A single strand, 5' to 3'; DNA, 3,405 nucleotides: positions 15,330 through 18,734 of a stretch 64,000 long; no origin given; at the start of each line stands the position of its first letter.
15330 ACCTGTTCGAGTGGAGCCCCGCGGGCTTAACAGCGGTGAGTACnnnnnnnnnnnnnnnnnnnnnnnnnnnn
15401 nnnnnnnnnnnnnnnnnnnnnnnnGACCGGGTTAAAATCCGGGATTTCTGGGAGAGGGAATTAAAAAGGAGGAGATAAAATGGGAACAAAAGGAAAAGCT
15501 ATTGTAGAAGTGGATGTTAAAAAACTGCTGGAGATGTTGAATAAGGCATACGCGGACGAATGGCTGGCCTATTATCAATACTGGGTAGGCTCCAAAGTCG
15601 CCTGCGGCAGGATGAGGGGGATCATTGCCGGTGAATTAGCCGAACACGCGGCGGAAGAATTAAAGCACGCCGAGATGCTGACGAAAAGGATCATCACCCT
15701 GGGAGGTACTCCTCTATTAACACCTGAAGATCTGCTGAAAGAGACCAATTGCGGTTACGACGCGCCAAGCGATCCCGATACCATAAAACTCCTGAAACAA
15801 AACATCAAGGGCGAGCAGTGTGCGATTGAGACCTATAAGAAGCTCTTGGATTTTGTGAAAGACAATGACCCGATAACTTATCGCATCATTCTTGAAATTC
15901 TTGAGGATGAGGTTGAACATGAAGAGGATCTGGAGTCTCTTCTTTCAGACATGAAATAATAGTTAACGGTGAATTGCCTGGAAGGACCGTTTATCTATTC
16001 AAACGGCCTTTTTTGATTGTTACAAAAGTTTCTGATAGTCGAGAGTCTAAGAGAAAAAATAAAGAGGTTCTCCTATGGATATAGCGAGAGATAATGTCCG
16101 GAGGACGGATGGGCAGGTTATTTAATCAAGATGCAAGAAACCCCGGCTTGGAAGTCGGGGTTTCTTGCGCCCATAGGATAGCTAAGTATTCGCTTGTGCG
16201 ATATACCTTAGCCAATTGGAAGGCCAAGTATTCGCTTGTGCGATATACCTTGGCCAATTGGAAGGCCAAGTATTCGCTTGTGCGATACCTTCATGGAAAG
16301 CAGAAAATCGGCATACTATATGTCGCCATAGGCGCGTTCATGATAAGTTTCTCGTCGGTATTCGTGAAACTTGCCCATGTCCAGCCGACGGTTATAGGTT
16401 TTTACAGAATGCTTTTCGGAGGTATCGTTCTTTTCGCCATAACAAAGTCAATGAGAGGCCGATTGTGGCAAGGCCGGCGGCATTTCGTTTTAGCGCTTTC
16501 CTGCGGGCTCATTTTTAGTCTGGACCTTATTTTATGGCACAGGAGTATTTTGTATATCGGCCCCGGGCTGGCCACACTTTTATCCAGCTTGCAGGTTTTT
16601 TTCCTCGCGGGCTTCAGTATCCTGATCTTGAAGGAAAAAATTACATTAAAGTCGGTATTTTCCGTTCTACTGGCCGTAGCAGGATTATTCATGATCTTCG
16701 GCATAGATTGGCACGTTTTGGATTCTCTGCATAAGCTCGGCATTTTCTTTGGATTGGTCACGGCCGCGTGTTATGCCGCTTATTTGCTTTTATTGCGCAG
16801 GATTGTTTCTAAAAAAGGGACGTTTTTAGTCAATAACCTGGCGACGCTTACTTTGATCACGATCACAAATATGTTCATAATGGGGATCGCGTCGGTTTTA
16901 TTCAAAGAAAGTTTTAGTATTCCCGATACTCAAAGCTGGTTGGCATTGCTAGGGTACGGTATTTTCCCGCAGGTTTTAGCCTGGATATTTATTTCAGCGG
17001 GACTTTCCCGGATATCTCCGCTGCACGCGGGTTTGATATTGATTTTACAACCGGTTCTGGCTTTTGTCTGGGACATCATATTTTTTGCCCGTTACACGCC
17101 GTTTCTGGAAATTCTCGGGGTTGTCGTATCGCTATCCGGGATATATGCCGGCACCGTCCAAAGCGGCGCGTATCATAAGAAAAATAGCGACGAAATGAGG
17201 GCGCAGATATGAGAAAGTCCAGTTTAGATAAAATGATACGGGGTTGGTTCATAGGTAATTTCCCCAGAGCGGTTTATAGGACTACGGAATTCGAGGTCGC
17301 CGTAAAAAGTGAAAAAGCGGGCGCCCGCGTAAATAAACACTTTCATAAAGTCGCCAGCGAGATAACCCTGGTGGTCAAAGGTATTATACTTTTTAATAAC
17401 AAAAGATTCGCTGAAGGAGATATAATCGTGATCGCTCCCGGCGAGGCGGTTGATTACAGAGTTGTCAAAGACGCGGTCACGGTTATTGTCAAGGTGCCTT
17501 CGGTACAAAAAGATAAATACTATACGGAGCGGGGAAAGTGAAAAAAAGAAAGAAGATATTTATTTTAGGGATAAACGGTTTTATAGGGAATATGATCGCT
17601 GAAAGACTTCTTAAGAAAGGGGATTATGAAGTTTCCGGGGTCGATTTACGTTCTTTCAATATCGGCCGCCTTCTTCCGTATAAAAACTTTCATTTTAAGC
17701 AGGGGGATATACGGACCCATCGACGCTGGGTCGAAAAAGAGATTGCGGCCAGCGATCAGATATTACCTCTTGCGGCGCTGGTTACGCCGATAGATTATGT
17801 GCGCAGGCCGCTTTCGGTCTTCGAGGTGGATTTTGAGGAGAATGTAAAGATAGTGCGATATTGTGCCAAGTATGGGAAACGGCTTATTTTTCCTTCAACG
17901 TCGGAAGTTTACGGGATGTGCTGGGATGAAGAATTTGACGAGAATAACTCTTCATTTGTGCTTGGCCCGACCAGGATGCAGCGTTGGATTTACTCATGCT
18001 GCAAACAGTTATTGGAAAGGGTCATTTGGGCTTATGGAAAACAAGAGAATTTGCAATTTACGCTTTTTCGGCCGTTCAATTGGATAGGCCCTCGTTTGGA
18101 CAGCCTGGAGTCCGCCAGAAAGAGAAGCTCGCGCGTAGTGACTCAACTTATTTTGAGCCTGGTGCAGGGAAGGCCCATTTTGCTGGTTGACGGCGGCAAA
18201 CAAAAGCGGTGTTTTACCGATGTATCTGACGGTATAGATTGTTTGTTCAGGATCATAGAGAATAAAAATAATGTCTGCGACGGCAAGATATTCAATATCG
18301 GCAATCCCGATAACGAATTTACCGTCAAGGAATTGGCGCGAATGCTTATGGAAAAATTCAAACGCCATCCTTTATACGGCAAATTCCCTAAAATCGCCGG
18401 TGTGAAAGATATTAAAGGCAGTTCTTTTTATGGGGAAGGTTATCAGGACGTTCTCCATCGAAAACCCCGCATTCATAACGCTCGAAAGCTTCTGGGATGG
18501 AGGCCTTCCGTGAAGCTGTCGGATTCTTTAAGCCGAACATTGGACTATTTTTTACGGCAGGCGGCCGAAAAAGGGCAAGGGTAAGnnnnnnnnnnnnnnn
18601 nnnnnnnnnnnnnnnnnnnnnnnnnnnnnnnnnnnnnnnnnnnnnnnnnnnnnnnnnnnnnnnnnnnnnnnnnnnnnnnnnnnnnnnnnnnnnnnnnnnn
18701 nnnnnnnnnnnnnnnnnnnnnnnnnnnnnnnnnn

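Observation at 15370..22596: Perfect 33-bp inverted repeats bracket a 7.2-kb amino-sugar/iron cassette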

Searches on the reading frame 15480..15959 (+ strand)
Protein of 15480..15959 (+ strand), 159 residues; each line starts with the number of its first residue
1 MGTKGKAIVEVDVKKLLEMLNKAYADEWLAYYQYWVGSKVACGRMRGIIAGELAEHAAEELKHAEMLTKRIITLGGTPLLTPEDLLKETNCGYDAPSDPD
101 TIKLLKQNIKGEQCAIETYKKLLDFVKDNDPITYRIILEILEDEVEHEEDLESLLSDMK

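Call 10: search_protein_families(library=pfam, proteins=[window:15480-15959:+])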
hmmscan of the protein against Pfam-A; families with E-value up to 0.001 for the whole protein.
window:15480-15959:+ (159 aa): 2 families
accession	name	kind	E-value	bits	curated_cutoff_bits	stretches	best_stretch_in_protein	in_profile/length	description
PF00210.30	Ferritin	-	8.4e-26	91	24.5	1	18-159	2-140/142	Ferritin-like domain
PF02915.23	Rubrerythrin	-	1e-07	32.8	22.8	0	103-159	1-57/137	Rubrerythrin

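Call 14: find_encoding_contigs(protein=window:15480-15959:+, flank=10000, max_places=10)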
Protein window:15480-15959:+ (159 aa): 13 contigs read that carry it; 10 places shown.
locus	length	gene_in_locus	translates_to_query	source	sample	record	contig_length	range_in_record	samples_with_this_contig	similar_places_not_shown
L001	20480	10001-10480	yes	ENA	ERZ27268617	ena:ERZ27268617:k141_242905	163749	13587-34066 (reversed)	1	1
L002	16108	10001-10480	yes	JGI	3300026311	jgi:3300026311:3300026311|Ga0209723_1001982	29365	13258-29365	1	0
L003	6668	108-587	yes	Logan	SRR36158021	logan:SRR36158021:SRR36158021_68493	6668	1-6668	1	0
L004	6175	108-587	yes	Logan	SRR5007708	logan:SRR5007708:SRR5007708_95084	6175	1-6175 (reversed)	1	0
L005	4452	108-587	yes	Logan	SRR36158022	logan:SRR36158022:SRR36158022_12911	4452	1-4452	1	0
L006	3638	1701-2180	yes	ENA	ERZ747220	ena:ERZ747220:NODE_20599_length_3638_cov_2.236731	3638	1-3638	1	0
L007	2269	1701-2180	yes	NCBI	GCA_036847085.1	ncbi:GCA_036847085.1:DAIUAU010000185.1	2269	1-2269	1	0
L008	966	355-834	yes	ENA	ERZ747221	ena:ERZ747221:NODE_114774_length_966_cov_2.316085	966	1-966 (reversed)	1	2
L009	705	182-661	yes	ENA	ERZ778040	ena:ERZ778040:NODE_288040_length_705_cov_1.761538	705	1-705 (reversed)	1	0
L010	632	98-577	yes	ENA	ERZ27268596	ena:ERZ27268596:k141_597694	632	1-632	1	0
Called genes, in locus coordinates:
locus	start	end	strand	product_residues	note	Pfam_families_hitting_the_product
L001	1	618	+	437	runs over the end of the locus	PF04055:Radical_SAM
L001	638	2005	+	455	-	PF00005:ABC_tran, PF02463:SMC_N (faint), PF13191:AAA_16 (faint), PF13401:AAA_22 (faint), PF13476:AAA_23 (faint), PF13555:AAA_29 (faint), PF13304:AAA_21 (faint), PF00005:ABC_tran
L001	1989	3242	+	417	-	PF02361:CbiQ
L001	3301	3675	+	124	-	PF01451:LMWPc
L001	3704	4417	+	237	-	PF00753:Lactamase_B (weak), PF12706:Lactamase_B_2 (weak)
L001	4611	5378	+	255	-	-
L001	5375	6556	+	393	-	PF00266:Aminotran_5, PF01212:Beta_elim_lyase, PF01041:DegT_DnrJ_EryC1 (faint)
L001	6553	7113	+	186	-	PF06414:Zeta_toxin (weak), PF01583:APS_kinase, PF13238:AAA_18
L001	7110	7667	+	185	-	-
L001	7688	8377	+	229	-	-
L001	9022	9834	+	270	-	PF02535:Zip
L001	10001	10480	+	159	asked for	PF00210:Ferritin, PF02915:Rubrerythrin (faint)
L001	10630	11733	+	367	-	PF00892:EamA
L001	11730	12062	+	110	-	-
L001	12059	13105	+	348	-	PF01073:3Beta_HSD (weak), PF01370:Epimerase, PF16363:GDP_Man_Dehyd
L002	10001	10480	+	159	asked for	PF00210:Ferritin, PF02915:Rubrerythrin (faint)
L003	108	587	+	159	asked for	PF00210:Ferritin, PF02915:Rubrerythrin (faint)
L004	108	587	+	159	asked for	PF00210:Ferritin, PF02915:Rubrerythrin (faint)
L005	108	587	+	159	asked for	PF00210:Ferritin, PF02915:Rubrerythrin (faint)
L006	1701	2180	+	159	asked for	PF00210:Ferritin, PF02915:Rubrerythrin (faint)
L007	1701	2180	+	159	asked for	PF00210:Ferritin, PF02915:Rubrerythrin (faint)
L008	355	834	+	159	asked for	PF00210:Ferritin, PF02915:Rubrerythrin (faint)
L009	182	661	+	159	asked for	PF00210:Ferritin, PF02915:Rubrerythrin (faint)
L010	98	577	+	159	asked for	PF00210:Ferritin, PF02915:Rubrerythrin (faint)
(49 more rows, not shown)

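Call 63: list_cluster_members(proteins=[window:15480-15959:+, window:14501-15313:+])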
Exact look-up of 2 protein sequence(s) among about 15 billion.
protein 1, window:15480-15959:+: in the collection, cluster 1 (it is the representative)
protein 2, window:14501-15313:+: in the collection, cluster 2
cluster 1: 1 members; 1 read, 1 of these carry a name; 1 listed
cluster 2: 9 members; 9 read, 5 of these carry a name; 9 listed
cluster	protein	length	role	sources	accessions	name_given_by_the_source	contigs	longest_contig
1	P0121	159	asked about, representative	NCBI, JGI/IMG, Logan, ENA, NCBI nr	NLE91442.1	MAG: ferritin [Elusimicrobia bacterium] | ferritin [Elusimicrobiota bacterium]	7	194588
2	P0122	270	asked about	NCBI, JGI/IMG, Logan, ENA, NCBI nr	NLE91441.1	MAG: ZIP family metal transporter [Elusimicrobia bacterium] | ZIP family metal transporter [Elusimicrobiota bacterium]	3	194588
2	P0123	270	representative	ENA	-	-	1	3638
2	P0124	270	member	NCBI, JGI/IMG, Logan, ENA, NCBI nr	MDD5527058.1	MAG: ZIP family metal transporter [Candidatus Omnitrophica bacterium] | ZIP family zinc transporter | ZIP family metal transporter [Candidatus Omnitrophota bacterium]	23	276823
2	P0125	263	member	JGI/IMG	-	ZIP family zinc transporter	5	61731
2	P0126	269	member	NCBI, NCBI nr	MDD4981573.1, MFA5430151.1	MAG: ZIP family metal transporter [Candidatus Omnitrophota bacterium] | ZIP family metal transporter [Candidatus Omnitrophota bacterium]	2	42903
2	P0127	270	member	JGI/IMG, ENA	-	ZIP family zinc transporter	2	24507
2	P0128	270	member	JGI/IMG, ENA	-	-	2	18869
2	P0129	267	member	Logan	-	-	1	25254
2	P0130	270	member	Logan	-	-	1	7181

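Call 64: find_encoding_contigs(protein=P0124, flank=10000, max_places=6)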
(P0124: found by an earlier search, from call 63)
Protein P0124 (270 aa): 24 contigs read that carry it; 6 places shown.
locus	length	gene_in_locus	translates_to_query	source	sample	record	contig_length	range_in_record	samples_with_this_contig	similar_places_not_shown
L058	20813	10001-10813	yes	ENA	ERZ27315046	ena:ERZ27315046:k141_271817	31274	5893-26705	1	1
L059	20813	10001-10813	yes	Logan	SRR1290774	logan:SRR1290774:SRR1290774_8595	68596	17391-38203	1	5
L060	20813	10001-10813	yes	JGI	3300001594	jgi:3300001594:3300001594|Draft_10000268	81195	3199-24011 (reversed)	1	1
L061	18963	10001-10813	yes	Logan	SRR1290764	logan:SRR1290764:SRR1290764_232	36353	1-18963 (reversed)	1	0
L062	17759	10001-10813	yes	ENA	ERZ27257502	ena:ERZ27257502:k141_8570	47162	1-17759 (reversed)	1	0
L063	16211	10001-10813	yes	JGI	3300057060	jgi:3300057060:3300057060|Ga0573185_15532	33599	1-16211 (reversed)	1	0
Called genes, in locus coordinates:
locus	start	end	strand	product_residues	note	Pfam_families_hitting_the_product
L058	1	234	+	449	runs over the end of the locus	PF04055:Radical_SAM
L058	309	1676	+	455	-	PF13481:AAA_25 (faint), PF00005:ABC_tran, PF02463:SMC_N (faint), PF13476:AAA_23 (faint), PF13555:AAA_29 (faint), PF13304:AAA_21 (faint), PF00005:ABC_tran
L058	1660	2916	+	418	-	PF02361:CbiQ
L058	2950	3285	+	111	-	-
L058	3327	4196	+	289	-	PF02915:Rubrerythrin (faint), PF01988:VIT1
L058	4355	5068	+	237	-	PF00753:Lactamase_B, PF12706:Lactamase_B_2 (weak)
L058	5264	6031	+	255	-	-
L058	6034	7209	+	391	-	PF00266:Aminotran_5, PF01212:Beta_elim_lyase, PF01041:DegT_DnrJ_EryC1 (faint)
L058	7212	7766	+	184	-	PF01583:APS_kinase, PF06414:Zeta_toxin (weak), PF08433:KTI12 (weak), PF13238:AAA_18, PF13671:AAA_33 (faint)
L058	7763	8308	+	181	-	-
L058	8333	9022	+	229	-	-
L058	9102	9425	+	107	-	PF01541:GIY-YIG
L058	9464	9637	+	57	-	PF12464:Mac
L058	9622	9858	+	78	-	PF00132:Hexapep, PF14602:Hexapep_2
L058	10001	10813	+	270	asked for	PF02535:Zip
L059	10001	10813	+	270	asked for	PF02535:Zip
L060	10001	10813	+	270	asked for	PF02535:Zip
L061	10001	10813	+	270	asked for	PF02535:Zip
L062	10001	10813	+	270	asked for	PF02535:Zip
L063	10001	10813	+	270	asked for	PF02535:Zip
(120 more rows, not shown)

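Call 81: search_protein_families(library=ncbifam, proteins=[window:15480-15959:+], max_evalue=0.00001)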
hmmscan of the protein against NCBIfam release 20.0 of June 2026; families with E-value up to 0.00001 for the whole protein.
window:15480-15959:+ (159 aa): 3 families
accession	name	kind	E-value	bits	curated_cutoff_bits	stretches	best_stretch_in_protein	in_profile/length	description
NF009990.0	PRK13456.1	equivalog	1.3e-22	80.2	158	1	10-156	17-165/188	DNA protection protein DPS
NF040955.1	Arch_DPS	equivalog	3.5e-22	78.9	250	1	11-157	13-161/177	DNA protection during starvation protein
TIGR00754.1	bfr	equivalog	1.6e-07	31.5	125.55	1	15-155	6-138/157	bacterioferritin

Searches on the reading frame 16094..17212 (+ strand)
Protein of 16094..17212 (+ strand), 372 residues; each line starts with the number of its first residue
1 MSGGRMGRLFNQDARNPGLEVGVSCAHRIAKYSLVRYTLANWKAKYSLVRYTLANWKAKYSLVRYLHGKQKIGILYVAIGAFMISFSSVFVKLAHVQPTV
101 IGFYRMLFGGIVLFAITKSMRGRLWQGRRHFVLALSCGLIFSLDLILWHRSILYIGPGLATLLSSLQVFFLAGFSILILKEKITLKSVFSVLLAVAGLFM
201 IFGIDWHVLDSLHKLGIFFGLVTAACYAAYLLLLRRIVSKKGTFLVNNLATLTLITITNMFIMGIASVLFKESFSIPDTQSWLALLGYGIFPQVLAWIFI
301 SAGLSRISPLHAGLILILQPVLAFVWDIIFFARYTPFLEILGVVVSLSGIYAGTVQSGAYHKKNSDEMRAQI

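Call 10: search_protein_families(library=pfam, proteins=[window:16094-17212:+])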
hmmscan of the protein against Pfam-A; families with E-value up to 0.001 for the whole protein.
window:16094-17212:+ (372 aa): 1 family
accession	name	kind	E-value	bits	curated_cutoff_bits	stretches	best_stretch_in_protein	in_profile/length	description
PF00892.27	EamA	-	3.7e-27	95.7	28.2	2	72-202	2-134/135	EamA-like transporter family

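Call 81: search_protein_families(library=ncbifam, proteins=[window:16280-17212:+], max_evalue=0.00001)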
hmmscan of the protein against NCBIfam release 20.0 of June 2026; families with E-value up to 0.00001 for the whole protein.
window:16280-17212:+ (310 aa): 1 family
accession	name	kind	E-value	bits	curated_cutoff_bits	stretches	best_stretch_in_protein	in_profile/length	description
TIGR00950.1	2A78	equivalog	3.1e-16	59.6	230.2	1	26-287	9-262/264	carboxylate/amino acid/amine transporter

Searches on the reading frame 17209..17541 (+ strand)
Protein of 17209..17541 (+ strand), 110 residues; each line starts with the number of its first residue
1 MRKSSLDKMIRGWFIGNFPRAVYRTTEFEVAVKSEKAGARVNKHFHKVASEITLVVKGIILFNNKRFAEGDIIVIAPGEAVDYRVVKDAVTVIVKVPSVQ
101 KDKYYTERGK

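Call 10: search_protein_families(library=pfam, proteins=[window:17209-17541:+])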
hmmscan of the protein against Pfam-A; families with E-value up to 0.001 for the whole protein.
window:17209-17541:+ (110 aa): 0 families

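Call 80: search_protein_families(library=pfam, proteins=[window:17209-17541:+], max_evalue=1)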
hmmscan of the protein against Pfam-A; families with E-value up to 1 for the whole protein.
window:17209-17541:+ (110 aa): 4 families
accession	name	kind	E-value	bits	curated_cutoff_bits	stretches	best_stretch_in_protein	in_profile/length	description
PF12973.13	Cupin_7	-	0.015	15.6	27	1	35-95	40-100/105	ChrR Cupin-like domain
PF14667.12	Polysacc_synt_C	-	0.017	15.6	28.7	1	18-75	8-65/111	Polysaccharide biosynthesis C-terminal domain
PF09560.15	Spore_YunB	-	0.094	13.3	25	1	25-68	29-72/91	Sporulation protein YunB (Spo_YunB)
PF16132.11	DUF4843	-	0.11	12.5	34.5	1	22-54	46-78/163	Domain of unknown function (DUF4843)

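Call 81: search_protein_families(library=ncbifam, proteins=[window:17209-17541:+], max_evalue=0.00001)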
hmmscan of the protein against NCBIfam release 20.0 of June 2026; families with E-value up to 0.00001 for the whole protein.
window:17209-17541:+ (110 aa): 0 families

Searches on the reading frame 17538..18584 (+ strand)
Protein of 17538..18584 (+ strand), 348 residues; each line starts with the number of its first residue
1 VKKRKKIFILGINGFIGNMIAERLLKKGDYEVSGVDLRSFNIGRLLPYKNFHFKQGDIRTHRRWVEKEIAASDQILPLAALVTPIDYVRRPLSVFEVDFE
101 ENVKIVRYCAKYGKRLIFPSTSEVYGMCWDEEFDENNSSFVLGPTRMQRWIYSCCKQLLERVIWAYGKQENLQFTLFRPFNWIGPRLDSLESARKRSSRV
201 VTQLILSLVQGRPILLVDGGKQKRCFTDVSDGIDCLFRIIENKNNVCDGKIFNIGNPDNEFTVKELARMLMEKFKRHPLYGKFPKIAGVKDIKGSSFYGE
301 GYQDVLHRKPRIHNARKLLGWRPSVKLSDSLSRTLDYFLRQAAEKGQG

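Call 10: search_protein_families(library=pfam, proteins=[window:17538-18584:+])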
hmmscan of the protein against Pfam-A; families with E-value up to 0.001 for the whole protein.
window:17538-18584:+ (348 aa): 3 families
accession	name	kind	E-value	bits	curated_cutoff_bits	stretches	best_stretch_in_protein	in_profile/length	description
PF01370.27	Epimerase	-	1.5e-43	149.4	20.9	1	7-255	1-240/240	NAD dependent epimerase/dehydratase family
PF16363.11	GDP_Man_Dehyd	-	1.3e-25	91.1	27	1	8-332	1-330/332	GDP-mannose 4,6 dehydratase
PF01073.25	3Beta_HSD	-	1.1e-05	25.1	22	1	9-165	2-159/280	3-beta hydroxysteroid dehydrogenase/isomerase family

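Call 81: search_protein_families(library=ncbifam, proteins=[window:17538-18584:+], max_evalue=0.00001)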
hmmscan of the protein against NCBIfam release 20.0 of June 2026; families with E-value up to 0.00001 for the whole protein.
window:17538-18584:+ (348 aa): 7 families
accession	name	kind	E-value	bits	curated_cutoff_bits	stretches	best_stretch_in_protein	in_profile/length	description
NF005998.1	PRK08125.1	equivalog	1.2e-166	555.9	777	1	1-338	312-649/649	bifunctional UDP-4-amino-4-deoxy-L-arabinose formyltransferase/UDP-glucuronic acid oxidase ArnA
NF008872.0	PRK11908.1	equivalog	1.7e-140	468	294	1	5-345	2-342/349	bifunctional UDP-4-keto-pentose/UDP-xylose synthase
TIGR04180.1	EDH_00030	hypoth_equivalog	7.8e-19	67.8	475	1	7-274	1-256/297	NAD-dependent 4,6-dehydratase LegB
TIGR01181.1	dTDP_gluc_dehyt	equivalog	2.4e-13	49.9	365.1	1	7-341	2-314/321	dTDP-glucose 4,6-dehydratase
TIGR01179.1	galE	equivalog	9.5e-13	47.7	262.3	1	6-268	1-269/332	UDP-glucose 4-epimerase GalE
TIGR02197.1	heptose_epim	equivalog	3.3e-12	46.2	274.6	1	7-278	1-264/316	ADP-glyceromanno-heptose 6-epimerase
NF041015.1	UDPsulfquin_syn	equivalog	1.3e-08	34.2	575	0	207-277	245-313/384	UDP-sulfoquinovose synthase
